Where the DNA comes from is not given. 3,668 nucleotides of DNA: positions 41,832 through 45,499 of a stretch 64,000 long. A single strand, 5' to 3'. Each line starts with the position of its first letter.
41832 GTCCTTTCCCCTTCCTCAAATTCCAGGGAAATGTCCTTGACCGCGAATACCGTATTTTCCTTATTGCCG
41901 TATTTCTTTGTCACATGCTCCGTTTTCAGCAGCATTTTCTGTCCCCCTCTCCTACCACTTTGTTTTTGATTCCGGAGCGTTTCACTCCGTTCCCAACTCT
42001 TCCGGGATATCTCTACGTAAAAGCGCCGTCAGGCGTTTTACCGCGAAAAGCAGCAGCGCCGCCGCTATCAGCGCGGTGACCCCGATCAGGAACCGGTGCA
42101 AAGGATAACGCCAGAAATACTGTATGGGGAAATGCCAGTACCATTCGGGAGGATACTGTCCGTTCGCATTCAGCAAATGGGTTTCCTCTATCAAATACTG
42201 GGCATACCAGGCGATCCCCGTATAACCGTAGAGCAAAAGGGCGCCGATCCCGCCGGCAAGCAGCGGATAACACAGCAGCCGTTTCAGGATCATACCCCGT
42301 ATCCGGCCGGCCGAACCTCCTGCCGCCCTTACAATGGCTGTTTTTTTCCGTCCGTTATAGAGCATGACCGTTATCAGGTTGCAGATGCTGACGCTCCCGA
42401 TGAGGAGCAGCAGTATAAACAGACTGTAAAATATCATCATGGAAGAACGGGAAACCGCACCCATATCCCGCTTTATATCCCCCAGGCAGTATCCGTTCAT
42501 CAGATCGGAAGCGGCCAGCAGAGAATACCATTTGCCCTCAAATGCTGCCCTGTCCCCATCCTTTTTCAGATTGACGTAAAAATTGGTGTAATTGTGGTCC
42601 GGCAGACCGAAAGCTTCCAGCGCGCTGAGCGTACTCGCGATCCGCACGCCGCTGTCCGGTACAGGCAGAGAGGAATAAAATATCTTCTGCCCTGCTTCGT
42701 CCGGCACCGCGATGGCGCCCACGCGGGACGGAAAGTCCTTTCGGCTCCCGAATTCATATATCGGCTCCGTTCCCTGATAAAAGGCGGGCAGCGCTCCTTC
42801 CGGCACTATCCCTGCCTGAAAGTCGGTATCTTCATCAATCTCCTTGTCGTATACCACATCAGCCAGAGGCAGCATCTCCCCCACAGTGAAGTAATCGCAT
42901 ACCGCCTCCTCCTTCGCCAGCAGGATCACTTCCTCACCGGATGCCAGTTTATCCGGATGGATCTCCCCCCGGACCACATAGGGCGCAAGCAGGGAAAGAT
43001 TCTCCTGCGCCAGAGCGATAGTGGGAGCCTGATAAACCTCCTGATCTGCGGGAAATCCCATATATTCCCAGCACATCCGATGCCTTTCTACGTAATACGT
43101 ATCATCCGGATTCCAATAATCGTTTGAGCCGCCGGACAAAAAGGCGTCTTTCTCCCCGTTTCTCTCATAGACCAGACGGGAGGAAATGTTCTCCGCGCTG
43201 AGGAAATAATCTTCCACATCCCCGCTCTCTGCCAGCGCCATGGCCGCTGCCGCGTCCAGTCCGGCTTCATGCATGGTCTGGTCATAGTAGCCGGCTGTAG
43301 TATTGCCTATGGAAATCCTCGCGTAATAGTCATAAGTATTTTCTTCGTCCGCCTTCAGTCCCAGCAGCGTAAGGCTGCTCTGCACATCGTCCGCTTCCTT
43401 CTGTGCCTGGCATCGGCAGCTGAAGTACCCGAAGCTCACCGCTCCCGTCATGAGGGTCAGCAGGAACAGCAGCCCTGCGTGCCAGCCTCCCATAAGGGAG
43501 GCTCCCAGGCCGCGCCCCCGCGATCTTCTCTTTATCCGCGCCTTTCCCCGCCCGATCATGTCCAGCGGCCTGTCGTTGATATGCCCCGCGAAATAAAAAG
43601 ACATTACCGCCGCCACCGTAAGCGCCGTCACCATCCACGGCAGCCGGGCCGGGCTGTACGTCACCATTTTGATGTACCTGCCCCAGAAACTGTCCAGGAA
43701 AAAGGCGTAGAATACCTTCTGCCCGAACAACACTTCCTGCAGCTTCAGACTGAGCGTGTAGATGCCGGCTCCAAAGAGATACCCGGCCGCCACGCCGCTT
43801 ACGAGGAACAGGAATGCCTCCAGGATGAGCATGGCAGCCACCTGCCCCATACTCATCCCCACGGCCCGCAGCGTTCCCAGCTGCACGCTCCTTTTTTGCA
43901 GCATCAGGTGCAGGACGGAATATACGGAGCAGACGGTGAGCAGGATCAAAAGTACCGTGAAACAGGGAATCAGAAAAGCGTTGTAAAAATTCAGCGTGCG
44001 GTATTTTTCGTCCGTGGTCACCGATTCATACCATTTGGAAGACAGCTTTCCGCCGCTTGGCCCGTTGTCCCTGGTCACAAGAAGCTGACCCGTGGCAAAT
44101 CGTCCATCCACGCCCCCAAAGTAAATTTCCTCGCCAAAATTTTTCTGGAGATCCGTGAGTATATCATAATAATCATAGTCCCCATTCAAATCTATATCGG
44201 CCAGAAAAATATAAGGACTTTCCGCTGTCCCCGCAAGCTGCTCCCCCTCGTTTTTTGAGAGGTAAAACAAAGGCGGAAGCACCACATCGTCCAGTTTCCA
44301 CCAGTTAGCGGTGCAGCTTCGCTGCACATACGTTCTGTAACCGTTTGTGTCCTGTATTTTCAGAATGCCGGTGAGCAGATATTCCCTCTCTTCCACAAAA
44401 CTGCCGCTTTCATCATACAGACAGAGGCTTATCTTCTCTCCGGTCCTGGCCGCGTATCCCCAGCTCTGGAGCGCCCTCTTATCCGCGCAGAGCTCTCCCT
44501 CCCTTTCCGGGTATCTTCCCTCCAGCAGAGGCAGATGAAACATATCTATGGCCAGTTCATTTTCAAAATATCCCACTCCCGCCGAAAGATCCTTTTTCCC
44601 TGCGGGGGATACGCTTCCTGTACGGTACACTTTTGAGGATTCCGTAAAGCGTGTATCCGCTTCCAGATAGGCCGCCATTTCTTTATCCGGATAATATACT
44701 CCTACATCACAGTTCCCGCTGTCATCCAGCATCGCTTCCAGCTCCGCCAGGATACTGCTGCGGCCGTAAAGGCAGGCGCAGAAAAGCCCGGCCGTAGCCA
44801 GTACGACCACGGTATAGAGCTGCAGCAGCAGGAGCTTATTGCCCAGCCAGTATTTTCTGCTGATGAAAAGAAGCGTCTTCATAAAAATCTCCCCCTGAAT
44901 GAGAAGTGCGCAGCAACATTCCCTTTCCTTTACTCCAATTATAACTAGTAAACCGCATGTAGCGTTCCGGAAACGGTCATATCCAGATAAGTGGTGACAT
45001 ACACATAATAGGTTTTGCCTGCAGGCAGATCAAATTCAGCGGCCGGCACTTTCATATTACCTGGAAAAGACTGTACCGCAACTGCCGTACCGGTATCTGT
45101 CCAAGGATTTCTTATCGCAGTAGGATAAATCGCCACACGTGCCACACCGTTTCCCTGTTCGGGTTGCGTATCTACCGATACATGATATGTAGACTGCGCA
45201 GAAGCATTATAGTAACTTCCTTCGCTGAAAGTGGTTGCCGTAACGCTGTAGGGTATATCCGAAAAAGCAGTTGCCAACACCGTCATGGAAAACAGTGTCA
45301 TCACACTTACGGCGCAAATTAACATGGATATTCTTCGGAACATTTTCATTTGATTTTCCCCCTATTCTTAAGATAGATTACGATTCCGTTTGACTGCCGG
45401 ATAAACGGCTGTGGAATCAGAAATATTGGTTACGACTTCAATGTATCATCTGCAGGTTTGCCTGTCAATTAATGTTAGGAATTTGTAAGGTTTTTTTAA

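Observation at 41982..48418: Tandem FtsX/MacB permease paralogues with identical constant blocks and divergent variable blocks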

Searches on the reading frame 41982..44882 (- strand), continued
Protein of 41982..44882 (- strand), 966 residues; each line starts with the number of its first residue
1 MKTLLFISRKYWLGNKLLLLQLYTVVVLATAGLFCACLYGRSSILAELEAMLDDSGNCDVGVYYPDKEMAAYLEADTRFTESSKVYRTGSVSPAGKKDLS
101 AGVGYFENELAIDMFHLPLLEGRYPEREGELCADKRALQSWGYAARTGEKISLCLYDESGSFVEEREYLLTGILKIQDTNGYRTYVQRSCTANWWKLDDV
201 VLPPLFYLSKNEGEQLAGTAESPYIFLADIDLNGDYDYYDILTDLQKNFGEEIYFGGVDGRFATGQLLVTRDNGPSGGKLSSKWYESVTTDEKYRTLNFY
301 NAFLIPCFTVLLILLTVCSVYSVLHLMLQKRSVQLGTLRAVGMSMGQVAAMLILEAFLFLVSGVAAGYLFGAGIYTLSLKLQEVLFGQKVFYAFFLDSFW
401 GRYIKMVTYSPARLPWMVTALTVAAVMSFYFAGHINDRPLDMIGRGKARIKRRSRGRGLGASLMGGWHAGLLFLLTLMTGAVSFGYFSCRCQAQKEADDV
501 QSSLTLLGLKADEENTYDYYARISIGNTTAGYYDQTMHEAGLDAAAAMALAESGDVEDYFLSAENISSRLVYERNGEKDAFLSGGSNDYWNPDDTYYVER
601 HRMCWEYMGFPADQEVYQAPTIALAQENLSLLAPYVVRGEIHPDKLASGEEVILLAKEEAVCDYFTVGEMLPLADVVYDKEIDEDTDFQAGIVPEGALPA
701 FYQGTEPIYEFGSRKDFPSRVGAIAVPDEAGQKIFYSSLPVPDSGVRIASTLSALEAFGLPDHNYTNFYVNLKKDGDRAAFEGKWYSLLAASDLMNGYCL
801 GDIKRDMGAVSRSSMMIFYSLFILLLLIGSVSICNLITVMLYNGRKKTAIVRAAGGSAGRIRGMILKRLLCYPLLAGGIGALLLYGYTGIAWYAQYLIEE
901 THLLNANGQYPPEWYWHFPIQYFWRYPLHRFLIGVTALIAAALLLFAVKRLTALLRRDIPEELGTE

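Call 74: find_encoding_contigs(protein=P0170, flank=4000, max_places=3)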
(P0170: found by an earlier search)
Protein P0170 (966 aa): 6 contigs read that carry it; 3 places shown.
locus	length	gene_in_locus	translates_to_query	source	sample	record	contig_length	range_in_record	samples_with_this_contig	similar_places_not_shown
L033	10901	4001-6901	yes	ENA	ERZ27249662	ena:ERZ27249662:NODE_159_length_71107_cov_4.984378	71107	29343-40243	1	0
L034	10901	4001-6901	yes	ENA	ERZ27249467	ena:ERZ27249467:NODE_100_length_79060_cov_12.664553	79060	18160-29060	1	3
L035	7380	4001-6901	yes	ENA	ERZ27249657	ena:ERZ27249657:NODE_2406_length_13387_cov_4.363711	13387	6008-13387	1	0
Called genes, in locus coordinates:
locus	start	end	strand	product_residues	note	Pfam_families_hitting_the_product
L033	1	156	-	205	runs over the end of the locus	-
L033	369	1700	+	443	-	PF03951:Gln-synt_N, PF00120:Gln-synt_C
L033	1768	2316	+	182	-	PF03861:ANTAR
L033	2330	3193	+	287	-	PF01678:DAP_epimerase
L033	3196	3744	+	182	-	PF12158:DUF3592 (faint)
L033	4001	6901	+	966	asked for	PF02687:FtsX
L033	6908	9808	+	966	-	PF02687:FtsX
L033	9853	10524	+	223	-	PF13555:AAA_29 (weak), PF00005:ABC_tran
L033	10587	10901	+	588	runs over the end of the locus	PF00664:ABC_membrane, PF00005:ABC_tran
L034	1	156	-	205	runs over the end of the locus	-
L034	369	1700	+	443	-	PF03951:Gln-synt_N, PF00120:Gln-synt_C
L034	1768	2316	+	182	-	PF03861:ANTAR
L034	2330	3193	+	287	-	PF01678:DAP_epimerase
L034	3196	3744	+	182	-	PF12158:DUF3592 (faint)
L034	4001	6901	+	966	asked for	PF02687:FtsX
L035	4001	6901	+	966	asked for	PF02687:FtsX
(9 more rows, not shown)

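Call 75: find_encoding_contigs(protein=P0171, flank=4000, max_places=2)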
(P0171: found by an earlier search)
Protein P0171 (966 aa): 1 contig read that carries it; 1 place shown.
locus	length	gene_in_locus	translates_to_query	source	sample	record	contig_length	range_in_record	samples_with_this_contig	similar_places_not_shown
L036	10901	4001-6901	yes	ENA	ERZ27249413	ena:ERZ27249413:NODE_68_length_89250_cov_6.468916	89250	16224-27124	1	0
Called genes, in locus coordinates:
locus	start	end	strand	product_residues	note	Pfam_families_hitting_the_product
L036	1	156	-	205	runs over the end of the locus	-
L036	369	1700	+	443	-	PF03951:Gln-synt_N, PF00120:Gln-synt_C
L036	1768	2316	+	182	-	PF03861:ANTAR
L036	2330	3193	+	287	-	PF01678:DAP_epimerase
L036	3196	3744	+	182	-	PF12158:DUF3592 (faint)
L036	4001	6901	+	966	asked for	PF02687:FtsX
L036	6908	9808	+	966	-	PF02687:FtsX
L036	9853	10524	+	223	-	PF13555:AAA_29 (weak), PF00005:ABC_tran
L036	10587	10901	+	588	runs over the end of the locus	PF00664:ABC_membrane, PF00005:ABC_tran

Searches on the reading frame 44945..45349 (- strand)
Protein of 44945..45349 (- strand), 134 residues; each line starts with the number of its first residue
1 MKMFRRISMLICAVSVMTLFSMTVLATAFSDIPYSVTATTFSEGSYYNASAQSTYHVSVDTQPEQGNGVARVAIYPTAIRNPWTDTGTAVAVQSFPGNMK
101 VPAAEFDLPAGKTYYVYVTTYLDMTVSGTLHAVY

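Call 6: search_protein_families(library=pfam, proteins=[window:44945-45349:-], max_evalue=0.01)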
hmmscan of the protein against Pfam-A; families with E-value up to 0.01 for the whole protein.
window:44945-45349:- (134 aa): 0 families

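Call 18: find_encoding_contigs(protein=window:44945-45349:-, flank=10000, max_places=8)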
Protein window:44945-45349:- (134 aa): 23 contigs read that carry it; 8 places shown.
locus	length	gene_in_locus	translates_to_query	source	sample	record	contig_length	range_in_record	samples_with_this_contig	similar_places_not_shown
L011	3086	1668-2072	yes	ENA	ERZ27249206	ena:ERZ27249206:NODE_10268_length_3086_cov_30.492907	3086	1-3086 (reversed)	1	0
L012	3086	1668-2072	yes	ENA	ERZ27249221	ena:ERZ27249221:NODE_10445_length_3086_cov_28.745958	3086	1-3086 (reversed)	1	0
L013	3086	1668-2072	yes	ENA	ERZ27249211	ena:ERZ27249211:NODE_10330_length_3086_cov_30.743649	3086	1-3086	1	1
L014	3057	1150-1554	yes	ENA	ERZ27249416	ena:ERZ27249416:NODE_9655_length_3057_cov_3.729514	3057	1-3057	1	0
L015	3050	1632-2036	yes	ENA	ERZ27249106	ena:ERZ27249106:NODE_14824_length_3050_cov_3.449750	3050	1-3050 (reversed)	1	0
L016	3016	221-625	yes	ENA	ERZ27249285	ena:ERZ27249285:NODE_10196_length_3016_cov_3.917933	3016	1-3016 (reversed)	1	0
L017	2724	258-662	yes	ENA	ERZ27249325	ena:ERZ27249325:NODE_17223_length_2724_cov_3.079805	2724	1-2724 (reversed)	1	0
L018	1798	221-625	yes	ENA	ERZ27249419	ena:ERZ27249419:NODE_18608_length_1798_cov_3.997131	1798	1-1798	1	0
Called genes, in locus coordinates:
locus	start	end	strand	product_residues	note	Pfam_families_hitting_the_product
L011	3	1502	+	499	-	?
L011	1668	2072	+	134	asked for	-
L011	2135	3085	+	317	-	?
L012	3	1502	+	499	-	?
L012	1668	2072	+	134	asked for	-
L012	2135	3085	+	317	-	?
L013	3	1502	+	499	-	?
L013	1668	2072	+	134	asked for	-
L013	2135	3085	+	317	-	?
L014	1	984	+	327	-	?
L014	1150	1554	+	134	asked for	-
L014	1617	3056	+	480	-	?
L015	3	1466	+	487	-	?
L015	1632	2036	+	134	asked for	-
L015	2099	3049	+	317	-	?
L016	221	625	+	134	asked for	-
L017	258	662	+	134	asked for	-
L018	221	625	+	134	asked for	-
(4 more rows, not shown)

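Call 48: search_protein_families(library=ncbifam, proteins=[window:44945-45349:-], max_evalue=0.01)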
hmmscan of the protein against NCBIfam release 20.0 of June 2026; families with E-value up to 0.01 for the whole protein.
window:44945-45349:- (134 aa): 0 families

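Call 58: find_homologous_proteins(query=window:44945-45349:-)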
Query window:44945-45349:- (134 aa): 3 proteins with E <= 0.001 among 16 candidates.
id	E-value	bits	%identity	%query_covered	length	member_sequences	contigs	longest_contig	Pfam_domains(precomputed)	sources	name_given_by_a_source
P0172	3.6e-81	287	100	100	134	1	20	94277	-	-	-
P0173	2.7e-32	129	54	100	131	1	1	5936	-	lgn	-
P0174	1.5e-29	121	52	100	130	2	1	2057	-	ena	-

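Call 60: find_encoding_contigs(protein=P0174, flank=6000, max_places=3)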
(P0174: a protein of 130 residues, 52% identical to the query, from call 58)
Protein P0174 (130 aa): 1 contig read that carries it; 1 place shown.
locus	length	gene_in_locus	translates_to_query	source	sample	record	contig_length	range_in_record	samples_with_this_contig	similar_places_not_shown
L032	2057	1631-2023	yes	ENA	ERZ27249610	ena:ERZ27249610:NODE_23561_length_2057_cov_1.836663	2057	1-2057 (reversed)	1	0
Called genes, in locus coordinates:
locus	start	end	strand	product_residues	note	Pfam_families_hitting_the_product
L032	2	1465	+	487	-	?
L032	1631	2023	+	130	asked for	-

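Call 66: predict_structure(alignment_id=A2)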
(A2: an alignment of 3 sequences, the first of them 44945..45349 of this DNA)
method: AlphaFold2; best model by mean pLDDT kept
length: 134 residues; sequences in the alignment: 3
mean_pLDDT: 71.1   pTM: 0.59
mean pLDDT of the five models: 71.1, 67.4, 62.4, 61.8, 59.4
residues with pLDDT >= 90: 0; 70-90: 81; 50-70: 49; < 50: 4
segments of 3 or more residues with pLDDT < 50: 20-23
pLDDT, mean of each block of 10 residues (from residue 1): 58 56 56 76 76 77 65 83 72 73 77 82 71 73
secondary structure, 60 per line:
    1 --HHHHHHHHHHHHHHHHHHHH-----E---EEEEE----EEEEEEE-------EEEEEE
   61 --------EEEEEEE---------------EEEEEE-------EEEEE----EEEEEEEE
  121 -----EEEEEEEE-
elements in order: H3-22 E32-36 E41-47 E55-60 E69-75 E91-96 E104-108 E113-120 E126-133

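Call 69: fold_search(model_id=the predicted structure, library=pdb)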
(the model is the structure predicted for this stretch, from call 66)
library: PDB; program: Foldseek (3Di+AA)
matches with E <= 10: 1673; with E <= 0.001: 2
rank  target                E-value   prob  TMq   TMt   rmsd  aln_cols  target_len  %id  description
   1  3afg_B                4.4e-04  1.00  0.58  0.17   3.6       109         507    9  Crystal structure of ProN-Tk-SP from Thermococcus kodakaraensis (released 2010-08-04)
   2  9ues_B                9.3e-04  1.00  0.55  0.20   4.1       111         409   10  Crystal structure of an inactive TKSP mutant in complex with the TKS propeptide (released 2026-02-18)
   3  7pe1_A                1.7e-03  1.00  0.46  0.42   6.3       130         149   13  Cryo-EM structure of BMV-derived VLP expressed in E. coli and assembled in the presence of tRNA (tVLP) (released 2022-03-02)
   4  9i0y_0                1.9e-03  1.00  0.41  0.47   6.1       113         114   12  Recombinant Ena2A fibers (released 2025-03-12)
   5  3afg_A                2.1e-03  1.00  0.55  0.16   3.9       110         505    9  Crystal structure of ProN-Tk-SP from Thermococcus kodakaraensis (released 2010-08-04)
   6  1za7_B                2.1e-03  1.00  0.50  0.42   5.7       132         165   14  The crystal structure of salt stable cowpea cholorotic mottle virus at 2.7 angstroms resolution. (released 2006-03-21)
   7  7a02_A                2.1e-03  1.00  0.41  0.46   5.7       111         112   19  Bacillus endospore appendages form a novel family of disulfide-linked pili (released 2021-04-28)
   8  9i0y_a                2.2e-03  1.00  0.41  0.47   6.1       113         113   12  Recombinant Ena2A fibers (released 2025-03-12)
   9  8c38_C                2.4e-03  1.00  0.50  0.43   5.7       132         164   13  Contracted cowpea chlorotic mottle virus (released 2023-10-18)
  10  5azy_B                2.6e-03  1.00  0.42  0.53   5.4       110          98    7  Crystal structure of p24delta1 GOLD domain (Native 2) (released 2016-09-14)
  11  8c38_I                3.0e-03  1.00  0.50  0.42   5.7       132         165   12  Contracted cowpea chlorotic mottle virus (released 2023-10-18)
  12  8c38_D                3.0e-03  1.00  0.48  0.44   6.1       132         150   12  Contracted cowpea chlorotic mottle virus (released 2023-10-18)
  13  5azx_A                3.2e-03  1.00  0.44  0.54   5.2       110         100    7  Crystal structure of p24delta1 GOLD domain (native 1) (released 2016-09-14)
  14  9h99                  3.4e-03  1.00  0.44  0.07   7.3       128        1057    8  Native structure of the full-length pesticidal protein Cry1Ca18 at pH7, from crystals formed in vivo (released 2025-11-12)
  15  1za7_A                3.5e-03  1.00  0.43  0.39   6.4       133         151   14  The crystal structure of salt stable cowpea cholorotic mottle virus at 2.7 angstroms resolution. (released 2006-03-21)
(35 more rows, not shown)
